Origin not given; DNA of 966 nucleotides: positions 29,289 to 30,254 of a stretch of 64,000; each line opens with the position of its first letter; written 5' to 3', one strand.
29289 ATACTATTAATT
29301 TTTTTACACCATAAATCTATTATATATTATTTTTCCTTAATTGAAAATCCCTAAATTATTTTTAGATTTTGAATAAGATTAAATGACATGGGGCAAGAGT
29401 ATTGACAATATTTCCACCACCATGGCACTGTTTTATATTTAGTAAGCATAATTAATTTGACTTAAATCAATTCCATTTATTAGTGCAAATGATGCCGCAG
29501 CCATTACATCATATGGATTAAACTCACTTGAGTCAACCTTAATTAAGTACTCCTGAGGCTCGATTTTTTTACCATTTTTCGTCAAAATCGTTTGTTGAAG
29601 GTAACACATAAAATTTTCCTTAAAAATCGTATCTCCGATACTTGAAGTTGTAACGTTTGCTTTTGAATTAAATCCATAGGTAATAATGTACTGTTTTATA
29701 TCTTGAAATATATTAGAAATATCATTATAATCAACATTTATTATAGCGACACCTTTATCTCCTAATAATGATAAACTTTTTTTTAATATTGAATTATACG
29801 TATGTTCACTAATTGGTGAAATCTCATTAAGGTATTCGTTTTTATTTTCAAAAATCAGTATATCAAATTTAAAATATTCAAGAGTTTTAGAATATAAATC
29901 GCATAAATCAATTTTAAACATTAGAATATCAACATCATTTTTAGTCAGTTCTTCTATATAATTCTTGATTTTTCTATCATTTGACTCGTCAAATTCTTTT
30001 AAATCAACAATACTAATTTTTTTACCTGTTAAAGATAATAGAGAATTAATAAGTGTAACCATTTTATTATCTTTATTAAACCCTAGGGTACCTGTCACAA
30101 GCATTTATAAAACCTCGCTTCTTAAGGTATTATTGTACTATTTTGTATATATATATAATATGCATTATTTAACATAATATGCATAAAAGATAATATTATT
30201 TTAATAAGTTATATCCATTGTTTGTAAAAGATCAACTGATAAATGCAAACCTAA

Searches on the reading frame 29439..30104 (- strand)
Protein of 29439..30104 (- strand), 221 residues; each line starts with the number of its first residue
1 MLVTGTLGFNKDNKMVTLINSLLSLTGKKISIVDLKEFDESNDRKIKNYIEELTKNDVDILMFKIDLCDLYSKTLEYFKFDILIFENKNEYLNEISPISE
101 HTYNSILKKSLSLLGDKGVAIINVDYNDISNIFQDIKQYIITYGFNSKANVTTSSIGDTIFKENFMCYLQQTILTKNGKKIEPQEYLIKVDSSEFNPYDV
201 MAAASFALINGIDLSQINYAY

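Call 37: search_protein_families(library=ncbifam, proteins=[window:29439-30104:-], max_evalue=0.001)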
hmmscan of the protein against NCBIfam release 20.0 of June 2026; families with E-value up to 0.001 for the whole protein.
window:29439-30104:- (221 aa): 1 family
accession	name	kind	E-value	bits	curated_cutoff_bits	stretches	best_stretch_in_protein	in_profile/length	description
NF001126.0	PRK00139.1-4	equivalog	2.4e-06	26.4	373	1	43-218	157-320/486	UDP-N-acetylmuramoyl-L-alanyl-D-glutamate--2,6-diaminopimelate ligase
